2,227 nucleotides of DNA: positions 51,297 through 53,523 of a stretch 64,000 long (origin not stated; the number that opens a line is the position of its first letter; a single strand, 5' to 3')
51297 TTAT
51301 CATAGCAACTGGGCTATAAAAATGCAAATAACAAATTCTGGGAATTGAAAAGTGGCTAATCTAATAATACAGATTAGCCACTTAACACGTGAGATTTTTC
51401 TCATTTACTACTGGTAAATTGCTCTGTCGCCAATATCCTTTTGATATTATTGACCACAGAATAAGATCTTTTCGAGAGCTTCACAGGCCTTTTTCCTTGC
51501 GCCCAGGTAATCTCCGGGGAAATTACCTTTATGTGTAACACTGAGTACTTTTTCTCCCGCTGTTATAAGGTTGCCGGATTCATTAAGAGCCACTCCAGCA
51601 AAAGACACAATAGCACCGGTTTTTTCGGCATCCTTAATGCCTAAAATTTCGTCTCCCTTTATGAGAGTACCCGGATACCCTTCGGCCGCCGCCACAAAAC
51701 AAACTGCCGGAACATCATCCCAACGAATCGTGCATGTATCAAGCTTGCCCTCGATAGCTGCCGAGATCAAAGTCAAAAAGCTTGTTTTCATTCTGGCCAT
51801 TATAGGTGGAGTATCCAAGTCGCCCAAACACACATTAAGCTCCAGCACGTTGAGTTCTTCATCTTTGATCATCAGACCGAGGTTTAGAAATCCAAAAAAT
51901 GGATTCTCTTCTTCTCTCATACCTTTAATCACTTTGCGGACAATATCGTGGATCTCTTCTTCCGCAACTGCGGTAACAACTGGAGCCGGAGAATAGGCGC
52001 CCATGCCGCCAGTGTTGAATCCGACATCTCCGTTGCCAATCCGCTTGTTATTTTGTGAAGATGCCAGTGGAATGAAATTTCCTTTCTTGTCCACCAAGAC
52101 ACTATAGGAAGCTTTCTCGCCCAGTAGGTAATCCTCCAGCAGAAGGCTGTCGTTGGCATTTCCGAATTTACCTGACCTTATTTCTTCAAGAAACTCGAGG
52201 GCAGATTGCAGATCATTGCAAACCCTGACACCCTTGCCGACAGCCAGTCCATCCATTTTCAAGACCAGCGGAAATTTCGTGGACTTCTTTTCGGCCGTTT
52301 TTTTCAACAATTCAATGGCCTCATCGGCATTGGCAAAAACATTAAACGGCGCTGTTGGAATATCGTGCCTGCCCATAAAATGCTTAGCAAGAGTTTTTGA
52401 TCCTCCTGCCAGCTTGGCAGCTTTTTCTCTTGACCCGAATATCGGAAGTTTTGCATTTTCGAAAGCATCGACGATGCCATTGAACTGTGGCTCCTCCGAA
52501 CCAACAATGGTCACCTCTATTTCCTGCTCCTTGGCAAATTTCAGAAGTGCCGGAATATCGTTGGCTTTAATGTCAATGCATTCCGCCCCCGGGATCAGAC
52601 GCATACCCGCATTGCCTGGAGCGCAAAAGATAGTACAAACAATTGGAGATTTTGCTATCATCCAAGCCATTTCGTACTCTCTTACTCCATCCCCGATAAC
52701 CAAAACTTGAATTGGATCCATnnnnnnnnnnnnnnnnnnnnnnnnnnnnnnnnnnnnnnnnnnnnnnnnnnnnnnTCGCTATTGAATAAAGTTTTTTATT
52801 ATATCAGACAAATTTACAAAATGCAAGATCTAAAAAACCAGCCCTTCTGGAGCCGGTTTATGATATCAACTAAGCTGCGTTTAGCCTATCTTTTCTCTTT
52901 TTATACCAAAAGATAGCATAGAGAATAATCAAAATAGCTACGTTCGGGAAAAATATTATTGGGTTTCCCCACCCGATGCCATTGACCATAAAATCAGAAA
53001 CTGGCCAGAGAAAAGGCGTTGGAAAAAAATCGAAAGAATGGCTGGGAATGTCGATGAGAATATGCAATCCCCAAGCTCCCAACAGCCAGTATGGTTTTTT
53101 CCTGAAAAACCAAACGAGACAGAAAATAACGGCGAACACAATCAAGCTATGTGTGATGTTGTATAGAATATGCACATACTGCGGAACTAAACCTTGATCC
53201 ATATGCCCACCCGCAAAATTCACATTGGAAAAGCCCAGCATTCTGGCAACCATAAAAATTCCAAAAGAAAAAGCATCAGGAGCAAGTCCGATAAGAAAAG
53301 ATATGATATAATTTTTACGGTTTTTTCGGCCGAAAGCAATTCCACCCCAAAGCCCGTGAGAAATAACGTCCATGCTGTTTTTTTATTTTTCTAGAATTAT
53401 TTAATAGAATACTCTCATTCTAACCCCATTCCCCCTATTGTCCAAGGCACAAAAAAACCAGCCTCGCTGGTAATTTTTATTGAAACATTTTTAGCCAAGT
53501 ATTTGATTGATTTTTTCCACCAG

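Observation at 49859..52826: Tandem duplication of a purD unit (promoter, leader hairpin and gene), where the upstream paralogue has lost conserved PurD motifs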

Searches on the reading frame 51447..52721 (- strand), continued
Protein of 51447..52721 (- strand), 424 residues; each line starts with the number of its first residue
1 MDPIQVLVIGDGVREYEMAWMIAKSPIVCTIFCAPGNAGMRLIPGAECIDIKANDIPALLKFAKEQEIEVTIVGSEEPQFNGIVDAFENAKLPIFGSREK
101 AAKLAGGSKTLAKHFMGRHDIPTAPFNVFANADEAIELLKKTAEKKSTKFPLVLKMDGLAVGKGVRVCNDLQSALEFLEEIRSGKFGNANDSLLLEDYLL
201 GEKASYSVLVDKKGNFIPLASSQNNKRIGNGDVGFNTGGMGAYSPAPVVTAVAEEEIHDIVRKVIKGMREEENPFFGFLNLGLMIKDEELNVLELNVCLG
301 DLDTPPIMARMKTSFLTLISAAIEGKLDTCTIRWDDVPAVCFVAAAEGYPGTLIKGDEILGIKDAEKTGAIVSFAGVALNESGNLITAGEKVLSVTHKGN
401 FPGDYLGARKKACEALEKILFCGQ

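Call 71: list_cluster_members(proteins=[window:51447-52721:-, window:51447-52775:-])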
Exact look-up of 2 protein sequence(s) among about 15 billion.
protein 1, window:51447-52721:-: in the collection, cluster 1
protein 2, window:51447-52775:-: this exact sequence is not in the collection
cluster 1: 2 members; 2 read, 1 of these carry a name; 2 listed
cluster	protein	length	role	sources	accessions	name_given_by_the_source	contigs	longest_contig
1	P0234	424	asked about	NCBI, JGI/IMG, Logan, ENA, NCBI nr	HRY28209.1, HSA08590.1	MAG TPA: phosphoribosylamine--glycine ligase [Candidatus Moranbacteria bacterium] | phosphoribosylamine--glycine ligase [Candidatus Moranbacteria bacterium]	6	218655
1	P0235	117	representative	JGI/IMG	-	-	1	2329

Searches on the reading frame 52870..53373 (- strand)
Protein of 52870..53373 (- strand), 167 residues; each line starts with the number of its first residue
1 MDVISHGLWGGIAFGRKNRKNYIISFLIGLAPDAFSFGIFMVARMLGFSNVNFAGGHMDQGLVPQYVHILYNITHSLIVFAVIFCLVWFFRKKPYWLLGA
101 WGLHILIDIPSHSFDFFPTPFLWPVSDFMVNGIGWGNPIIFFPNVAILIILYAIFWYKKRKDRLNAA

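Call 6: search_protein_families(library=pfam, proteins=[window:52870-53373:-])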
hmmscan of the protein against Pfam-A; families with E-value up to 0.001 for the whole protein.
window:52870-53373:- (167 aa): 1 family
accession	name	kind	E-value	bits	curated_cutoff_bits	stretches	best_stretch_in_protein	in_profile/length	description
PF04307.19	YdjM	-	1e-06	28.8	29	1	15-161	18-152/176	YdjM inner membrane protein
